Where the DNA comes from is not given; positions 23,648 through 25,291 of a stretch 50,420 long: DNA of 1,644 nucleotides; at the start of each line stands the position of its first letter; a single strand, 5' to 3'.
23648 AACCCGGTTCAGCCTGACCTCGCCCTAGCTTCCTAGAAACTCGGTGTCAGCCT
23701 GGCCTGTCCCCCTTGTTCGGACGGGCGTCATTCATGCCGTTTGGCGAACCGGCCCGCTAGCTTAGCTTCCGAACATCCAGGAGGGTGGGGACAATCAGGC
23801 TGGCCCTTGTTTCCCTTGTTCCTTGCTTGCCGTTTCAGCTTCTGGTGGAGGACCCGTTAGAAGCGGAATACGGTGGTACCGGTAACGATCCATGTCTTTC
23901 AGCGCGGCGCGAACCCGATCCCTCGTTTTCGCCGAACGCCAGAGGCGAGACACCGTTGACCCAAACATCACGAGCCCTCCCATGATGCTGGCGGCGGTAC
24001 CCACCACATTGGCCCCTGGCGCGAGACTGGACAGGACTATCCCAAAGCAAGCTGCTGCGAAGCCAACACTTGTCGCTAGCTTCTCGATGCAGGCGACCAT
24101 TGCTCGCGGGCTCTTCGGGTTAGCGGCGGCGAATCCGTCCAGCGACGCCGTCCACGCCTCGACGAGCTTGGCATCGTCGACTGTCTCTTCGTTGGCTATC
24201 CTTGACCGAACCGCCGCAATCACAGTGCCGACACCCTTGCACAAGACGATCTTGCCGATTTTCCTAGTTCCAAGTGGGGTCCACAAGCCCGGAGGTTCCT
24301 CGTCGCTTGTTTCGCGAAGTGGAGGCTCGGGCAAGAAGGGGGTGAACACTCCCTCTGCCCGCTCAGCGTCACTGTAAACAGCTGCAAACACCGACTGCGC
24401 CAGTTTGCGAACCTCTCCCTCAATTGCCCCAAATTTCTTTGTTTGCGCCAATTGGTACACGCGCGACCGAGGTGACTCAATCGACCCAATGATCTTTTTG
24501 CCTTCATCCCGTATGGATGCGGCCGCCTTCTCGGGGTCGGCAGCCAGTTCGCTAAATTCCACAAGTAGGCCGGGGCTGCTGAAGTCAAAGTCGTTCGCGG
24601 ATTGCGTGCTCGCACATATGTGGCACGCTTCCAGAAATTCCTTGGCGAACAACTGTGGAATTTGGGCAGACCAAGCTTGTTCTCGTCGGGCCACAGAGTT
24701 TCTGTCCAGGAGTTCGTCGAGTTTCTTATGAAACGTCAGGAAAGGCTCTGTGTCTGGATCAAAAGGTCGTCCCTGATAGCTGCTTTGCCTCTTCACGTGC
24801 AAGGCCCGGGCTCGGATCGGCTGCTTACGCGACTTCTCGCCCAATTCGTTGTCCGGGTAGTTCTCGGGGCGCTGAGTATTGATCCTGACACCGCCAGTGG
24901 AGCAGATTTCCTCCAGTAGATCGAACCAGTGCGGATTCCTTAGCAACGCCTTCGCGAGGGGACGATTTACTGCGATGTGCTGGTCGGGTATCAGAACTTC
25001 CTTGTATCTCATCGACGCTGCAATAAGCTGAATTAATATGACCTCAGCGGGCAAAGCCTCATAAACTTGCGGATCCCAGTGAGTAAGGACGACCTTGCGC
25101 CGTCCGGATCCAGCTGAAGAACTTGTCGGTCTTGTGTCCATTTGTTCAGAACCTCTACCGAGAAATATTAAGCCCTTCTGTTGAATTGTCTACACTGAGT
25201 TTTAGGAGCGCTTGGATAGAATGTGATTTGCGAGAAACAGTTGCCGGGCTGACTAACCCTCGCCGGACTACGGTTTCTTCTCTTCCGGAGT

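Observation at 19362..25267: Lower-GC 5.9-kb accessory island: candidate undescribed RNase/membrane-protein (defence- or toxin-type) locus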

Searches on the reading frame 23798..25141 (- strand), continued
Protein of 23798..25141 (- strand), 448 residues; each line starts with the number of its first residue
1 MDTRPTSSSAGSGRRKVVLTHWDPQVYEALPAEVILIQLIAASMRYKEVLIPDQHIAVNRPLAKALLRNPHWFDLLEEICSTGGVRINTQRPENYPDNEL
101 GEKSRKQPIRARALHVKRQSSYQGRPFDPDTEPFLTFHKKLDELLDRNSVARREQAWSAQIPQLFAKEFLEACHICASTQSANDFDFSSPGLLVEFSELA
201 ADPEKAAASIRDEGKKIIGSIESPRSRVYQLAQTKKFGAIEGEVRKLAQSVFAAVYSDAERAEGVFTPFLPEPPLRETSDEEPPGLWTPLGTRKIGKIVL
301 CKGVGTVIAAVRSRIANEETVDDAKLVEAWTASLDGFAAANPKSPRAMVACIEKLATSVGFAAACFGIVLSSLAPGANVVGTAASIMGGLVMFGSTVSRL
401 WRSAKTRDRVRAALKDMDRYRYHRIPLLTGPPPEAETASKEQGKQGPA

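Call 83: fold_search(model_id=the predicted structure, library=viral)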
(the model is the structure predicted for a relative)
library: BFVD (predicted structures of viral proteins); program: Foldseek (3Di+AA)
matches with E <= 10: 79; with E <= 0.001: 0
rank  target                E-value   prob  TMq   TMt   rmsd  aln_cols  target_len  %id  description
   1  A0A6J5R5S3            1.6e+00  0.06  0.09  0.11  32.1       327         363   12  TrbL Type IV secretory pathway, TrbL components [uncultured Caudovirales phage]
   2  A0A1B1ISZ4            2.4e+00  0.02  0.12  0.11  16.4       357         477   12  (no name in the UniProt tables at hand)
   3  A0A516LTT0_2          2.6e+00  0.02  0.07  0.04  30.1       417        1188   12  (no name in the UniProt tables at hand)
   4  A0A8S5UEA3            2.7e+00  0.03  0.11  0.08  20.4       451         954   10  Minor tail protein [Siphoviridae sp. ctJLm32]
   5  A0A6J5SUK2            2.9e+00  0.03  0.12  0.11  25.9       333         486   12  Caudovirus, tape measure, N-terminal [uncultured Caudovirales phage]
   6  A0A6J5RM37            2.9e+00  0.02  0.07  0.08  32.1       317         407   11  Uncharacterized protein [uncultured Caudovirales phage]
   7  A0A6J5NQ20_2          3.0e+00  0.02  0.09  0.05  22.5       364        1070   12  Large polyvalent protein associated domain-containing protein [uncultured Caudovirales phage]
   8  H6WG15                3.0e+00  0.02  0.10  0.07  29.1       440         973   12  Virion structural protein and packaging [Cyanophage S-TIM5]
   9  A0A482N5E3            3.1e+00  0.02  0.08  0.08  27.3       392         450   11  (no name in the UniProt tables at hand)
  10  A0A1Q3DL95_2          3.3e+00  0.02  0.08  0.06  23.0       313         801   12  Capsid protein [Chionoecetes opilio bacilliform virus]
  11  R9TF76                3.4e+00  0.02  0.08  0.04  29.5       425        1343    9  (no name in the UniProt tables at hand)
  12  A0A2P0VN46            3.4e+00  0.02  0.09  0.06  29.0       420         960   11  Uncharacterized protein [Tetraselmis virus 1]
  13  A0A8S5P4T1            3.4e+00  0.02  0.10  0.08  24.9       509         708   13  Minor tail protein [Siphoviridae sp. ctQtc11]
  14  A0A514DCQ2            3.6e+00  0.02  0.10  0.13  14.3       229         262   10  (no name in the UniProt tables at hand)
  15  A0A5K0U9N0            3.6e+00  0.02  0.12  0.10  23.7       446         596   10  Nucleotidyltransferase domain-containing protein [Yasminevirus sp. GU-2018]
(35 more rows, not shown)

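Call 86: search_protein_families(library=padloc, max_evalue=0.001, proteins=[L024:3191-6262:+, L025:489-1199:-, L026:5060-6658:+, L026:7240-9786:-, L027:4222-4986:+, L021:8545-9510:-, L022:553-2094:-, L021:13921-15429:+, L021:15411-16469:+, L021:5098-6339:-])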
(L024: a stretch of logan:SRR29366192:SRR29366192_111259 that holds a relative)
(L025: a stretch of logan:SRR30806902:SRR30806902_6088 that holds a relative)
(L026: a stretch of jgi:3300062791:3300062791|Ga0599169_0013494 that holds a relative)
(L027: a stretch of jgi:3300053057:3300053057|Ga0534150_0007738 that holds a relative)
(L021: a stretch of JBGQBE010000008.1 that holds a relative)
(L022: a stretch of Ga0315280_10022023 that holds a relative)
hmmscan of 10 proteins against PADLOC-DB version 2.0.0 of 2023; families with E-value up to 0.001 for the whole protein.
L024:3191-6262:+ (1024 aa): 0 families

L025:489-1199:- (237 aa): 0 families

L026:5060-6658:+ (533 aa): 0 families

L026:7240-9786:- (849 aa): 7 families
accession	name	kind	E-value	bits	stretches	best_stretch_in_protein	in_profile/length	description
PDLC04232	IetA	-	3.7e-09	34.5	1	557-630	116-188/330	-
PDLC02196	IetA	-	3.3e-08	31.4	1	555-634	120-198/374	-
PDLC02195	IetA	-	8.5e-08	29.9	1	556-633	136-212/395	-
PDLC04231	IetA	-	5.7e-06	24.3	1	549-645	109-206/262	-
PDLC03924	MkoC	-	0.00016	17.9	1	562-580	271-289/1136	-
PDLC04140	mad8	-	0.00048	17.7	1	559-584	29-54/314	mads_8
PDLC05065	PDC-S68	-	0.00099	14.9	0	557-583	620-646/1221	-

L027:4222-4986:+ (255 aa): 0 families

L021:8545-9510:- (322 aa): 9 families
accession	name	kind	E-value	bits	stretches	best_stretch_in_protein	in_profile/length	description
PDLC05005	PDC-S35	-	5.1e-13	47.3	1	144-303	70-243/264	-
PDLC05007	PDC-S35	-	8.6e-12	43.3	1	175-299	125-253/278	-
PDLC00729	Effector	-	2.5e-11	41.6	1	228-317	50-141/310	TIR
PDLC05004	PDC-S35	-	1.7e-10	39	1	180-300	116-242/265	-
PDLC02371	PycTIR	-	7.8e-10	36.6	1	199-305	169-267/288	-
PDLC00731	Effector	-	4.6e-08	30.4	1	208-301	180-279/306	TIR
PDLC00732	Effector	-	1.1e-06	25.8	1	219-300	188-274/301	TIR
PDLC05006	PDC-S35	-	2e-06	25.3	1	141-299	42-206/231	-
PDLC05003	PDC-S35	-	9.4e-06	23.3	1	175-298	81-214/245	-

L022:553-2094:- (514 aa): 0 families

L021:13921-15429:+ (503 aa): 0 families

L021:15411-16469:+ (353 aa): 0 families

L021:5098-6339:- (414 aa): 53 families (the best 25 are shown)
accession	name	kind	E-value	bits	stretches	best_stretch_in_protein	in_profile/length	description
PDLC03229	MTase_II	-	2.1e-119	397.2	1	10-409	9-409/436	Type II methyltransferase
PDLC03371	MTase_II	-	1.4e-29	101.5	1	195-402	25-254/260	Type II methyltransferase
PDLC03308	MTase_II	-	2.6e-22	77.4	1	57-398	68-393/419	Type II methyltransferase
PDLC03299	MTase_II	-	1.3e-19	68.8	2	334-406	191-266/296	Type II methyltransferase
PDLC03353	MTase_II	-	6.3e-18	63.2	1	314-400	164-250/260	Type II methyltransferase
PDLC03387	MTase_II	-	2e-17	61.3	1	313-401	184-276/289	Type II methyltransferase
PDLC03216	MTase_II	-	4.3e-16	56.9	1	334-402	189-257/364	Type II methyltransferase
PDLC03320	MTase_II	-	4.5e-16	56.9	1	322-404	192-278/289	Type II methyltransferase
PDLC03738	oMTase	-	5.5e-16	56.2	1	335-402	200-267/376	orphan methyltransferase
PDLC03265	MTase_II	-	2.3e-14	51.5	1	326-397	253-325/333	Type II methyltransferase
PDLC03228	MTase_II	-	7.2e-12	43.6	1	335-399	140-204/227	Type II methyltransferase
PDLC03300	MTase_II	-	1.5e-11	41.9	1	321-383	193-259/302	Type II methyltransferase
PDLC03339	MTase_II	-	3.3e-11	40.6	1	325-399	192-270/399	Type II methyltransferase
PDLC03260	MTase_II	-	6.8e-11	39.7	1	315-394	223-301/349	Type II methyltransferase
PDLC03350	MTase_II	-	7e-11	40.1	1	325-397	219-292/312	Type II methyltransferase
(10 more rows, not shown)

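Call 97: list_cluster_members(proteins=[P0122, P0123, P0124, P0125, P0127, P0128, P0133, P0134, P0137, P0139])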
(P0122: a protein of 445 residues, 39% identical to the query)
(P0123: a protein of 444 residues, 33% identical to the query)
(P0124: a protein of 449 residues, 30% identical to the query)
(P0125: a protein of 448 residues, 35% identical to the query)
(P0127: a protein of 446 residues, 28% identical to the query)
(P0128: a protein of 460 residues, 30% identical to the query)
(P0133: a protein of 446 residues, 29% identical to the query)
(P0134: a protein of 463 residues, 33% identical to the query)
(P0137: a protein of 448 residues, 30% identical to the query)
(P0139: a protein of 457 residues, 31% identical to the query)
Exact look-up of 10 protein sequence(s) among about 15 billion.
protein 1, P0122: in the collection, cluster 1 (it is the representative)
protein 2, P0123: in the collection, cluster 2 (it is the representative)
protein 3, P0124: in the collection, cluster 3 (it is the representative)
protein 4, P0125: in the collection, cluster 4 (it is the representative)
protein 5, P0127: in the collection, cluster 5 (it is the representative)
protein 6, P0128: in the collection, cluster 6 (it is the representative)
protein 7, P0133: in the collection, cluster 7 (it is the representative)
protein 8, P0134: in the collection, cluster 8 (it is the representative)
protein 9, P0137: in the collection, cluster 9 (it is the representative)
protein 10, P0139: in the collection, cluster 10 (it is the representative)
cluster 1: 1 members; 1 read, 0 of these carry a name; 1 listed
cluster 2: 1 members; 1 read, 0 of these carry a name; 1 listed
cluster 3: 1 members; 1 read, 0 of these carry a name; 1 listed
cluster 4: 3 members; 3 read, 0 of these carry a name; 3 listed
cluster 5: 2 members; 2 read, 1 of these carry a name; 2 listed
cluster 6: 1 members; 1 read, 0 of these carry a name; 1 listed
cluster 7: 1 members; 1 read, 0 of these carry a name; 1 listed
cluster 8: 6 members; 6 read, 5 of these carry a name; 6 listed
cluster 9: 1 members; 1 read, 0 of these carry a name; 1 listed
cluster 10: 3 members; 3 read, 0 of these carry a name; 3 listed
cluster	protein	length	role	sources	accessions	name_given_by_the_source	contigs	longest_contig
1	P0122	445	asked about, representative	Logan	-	-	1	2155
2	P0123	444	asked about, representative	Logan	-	-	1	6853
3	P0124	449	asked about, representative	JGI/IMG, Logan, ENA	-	-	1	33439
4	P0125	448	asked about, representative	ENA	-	-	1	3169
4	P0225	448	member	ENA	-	-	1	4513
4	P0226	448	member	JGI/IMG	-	-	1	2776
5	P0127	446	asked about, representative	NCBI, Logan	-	-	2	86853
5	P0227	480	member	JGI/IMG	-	hypothetical protein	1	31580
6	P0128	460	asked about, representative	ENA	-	-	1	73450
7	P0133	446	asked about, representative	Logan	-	-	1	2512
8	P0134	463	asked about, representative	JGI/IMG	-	hypothetical protein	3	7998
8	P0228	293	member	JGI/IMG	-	hypothetical protein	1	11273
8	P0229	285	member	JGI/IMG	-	hypothetical protein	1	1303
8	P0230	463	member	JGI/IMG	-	hypothetical protein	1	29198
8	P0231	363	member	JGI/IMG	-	hypothetical protein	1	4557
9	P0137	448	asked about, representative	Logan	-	-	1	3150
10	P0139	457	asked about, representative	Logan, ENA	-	-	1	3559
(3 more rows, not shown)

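Call 98: find_encoding_contigs(protein=P0128, flank=8000, max_places=2)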
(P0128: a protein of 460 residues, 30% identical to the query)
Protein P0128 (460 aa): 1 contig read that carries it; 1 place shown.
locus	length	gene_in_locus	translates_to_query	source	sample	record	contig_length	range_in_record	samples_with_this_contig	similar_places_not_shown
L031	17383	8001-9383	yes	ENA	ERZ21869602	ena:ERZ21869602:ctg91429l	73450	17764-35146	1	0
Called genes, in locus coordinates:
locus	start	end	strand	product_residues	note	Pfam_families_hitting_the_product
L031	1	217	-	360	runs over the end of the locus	PF00005:ABC_tran, PF03459:TOBE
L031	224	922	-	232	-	PF00528:BPD_transp_1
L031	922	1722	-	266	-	PF01547:SBP_bac_1, PF13531:SBP_bac_11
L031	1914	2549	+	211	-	PF13635:DUF4143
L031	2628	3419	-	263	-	PF05013:FGase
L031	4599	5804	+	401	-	PF00872:Transposase_mut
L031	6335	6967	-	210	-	-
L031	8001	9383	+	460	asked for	-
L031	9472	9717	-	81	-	-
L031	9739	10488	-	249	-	-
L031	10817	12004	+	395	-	PF03167:UDG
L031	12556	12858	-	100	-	-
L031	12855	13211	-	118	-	PF01934:HepT-like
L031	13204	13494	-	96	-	PF01909:NTP_transf_2, PF18765:Polbeta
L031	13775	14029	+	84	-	-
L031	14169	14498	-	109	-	PF05534:HicB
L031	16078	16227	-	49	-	-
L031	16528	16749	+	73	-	-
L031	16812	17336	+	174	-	PF11149:DUF2924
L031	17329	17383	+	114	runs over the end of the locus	PF00239:Resolvase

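Call 99: find_encoding_contigs(protein=P0124, flank=8000, max_places=2)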
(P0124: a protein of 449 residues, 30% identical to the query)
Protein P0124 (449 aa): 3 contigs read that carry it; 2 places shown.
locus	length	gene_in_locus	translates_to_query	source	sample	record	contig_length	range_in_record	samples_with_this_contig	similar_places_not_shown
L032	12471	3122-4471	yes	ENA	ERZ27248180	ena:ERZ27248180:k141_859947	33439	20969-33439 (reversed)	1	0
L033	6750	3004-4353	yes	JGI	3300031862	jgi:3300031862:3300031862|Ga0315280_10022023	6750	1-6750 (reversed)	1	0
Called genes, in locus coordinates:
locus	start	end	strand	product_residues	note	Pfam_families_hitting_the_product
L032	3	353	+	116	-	?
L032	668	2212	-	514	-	PF18733:HEPN_LA2681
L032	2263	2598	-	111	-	-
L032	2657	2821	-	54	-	PF22722:NA-iREase1 (weak)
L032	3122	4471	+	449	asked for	-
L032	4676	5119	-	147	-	-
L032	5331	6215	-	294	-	PF07238:PilZ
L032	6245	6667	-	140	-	PF01740:STAS, PF13466:STAS_2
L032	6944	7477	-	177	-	PF13302:Acetyltransf_3, PF00583:Acetyltransf_1, PF13508:Acetyltransf_7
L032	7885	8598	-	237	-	PF03976:PPK2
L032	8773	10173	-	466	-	PF13424:TPR_12 (faint), PF00515:TPR_1 (faint), PF07719:TPR_2 (faint), PF14559:TPR_19 (weak), PF21033:RMD1-3 (weak), PF13428:TPR_14 (weak), PF14559:TPR_19 (weak), PF13432:TPR_16 (weak), +7 more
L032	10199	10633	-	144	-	-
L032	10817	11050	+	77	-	-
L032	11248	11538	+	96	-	PF13237:Fer4_10 (faint), PF00037:Fer4 (weak), PF12797:Fer4_2 (weak), PF13459:Fer4_15 (faint), PF14697:Fer4_21 (weak), PF12800:Fer4_4 (faint), PF12838:Fer4_7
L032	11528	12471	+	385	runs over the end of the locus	PF01855:POR_N, PF02780:Transketolase_C, PF17147:PFOR_II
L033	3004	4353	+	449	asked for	-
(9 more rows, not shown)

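Call 100: find_encoding_contigs(protein=P0230, flank=8000, max_places=2)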
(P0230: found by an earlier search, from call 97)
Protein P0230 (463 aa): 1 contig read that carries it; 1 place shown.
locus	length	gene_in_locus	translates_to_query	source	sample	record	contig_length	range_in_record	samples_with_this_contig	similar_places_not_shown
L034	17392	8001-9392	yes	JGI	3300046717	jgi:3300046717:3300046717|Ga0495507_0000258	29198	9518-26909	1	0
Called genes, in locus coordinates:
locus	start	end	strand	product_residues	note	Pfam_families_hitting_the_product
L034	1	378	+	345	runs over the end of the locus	-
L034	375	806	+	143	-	PF00196:GerE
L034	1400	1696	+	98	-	-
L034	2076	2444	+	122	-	PF00903:Glyoxalase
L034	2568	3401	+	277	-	PF13349:DUF4097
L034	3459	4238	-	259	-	-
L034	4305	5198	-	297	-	PF01844:HNH, PF13395:HNH_4 (weak), PF14279:HNH_5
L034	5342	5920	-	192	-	-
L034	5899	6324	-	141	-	-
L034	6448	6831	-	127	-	-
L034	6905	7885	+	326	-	-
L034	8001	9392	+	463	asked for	-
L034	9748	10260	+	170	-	PF00903:Glyoxalase (weak)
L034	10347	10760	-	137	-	PF01844:HNH, PF14279:HNH_5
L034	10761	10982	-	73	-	-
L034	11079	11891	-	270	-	PF02517:Rce1-like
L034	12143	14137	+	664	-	PF00805:Pentapeptide, PF13576:Pentapeptide_3 (faint), PF00805:Pentapeptide, PF13599:Pentapeptide_4 (weak), PF00805:Pentapeptide, PF13599:Pentapeptide_4 (weak), PF00805:Pentapeptide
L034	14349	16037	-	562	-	PF12867:DinB_2 (weak), PF07719:TPR_2 (faint), PF13424:TPR_12 (weak)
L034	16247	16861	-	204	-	PF12867:DinB_2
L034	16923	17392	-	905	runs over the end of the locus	PF12704:MacB_PCD, PF02687:FtsX, PF12704:MacB_PCD, PF02687:FtsX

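Call 104: search_dna_similar(query=window:23798-25141:-, collection=plasmids, mode=protein, max_evalue=0.001, max_rows=12)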
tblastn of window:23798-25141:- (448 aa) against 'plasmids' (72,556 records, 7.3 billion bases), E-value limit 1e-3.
No match.

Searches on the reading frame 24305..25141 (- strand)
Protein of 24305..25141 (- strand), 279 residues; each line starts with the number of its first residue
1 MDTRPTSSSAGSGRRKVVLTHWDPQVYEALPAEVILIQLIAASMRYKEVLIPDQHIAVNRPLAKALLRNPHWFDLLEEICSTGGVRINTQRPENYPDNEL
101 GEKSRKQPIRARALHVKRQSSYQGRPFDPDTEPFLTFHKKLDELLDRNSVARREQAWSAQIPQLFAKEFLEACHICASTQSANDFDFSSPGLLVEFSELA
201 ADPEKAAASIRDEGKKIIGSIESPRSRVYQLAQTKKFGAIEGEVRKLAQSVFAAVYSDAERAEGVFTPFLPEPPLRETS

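Call 74: search_protein_families(library=pfam, max_evalue=10, proteins=[window:24305-25141:-])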
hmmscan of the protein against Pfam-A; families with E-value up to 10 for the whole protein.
seq(279 aa): 1 family
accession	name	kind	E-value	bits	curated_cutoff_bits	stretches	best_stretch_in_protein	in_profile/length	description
PF01128.25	IspD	-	0.038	14.2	27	1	152-183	148-179/221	2-C-methyl-D-erythritol 4-phosphate cytidylyltransferase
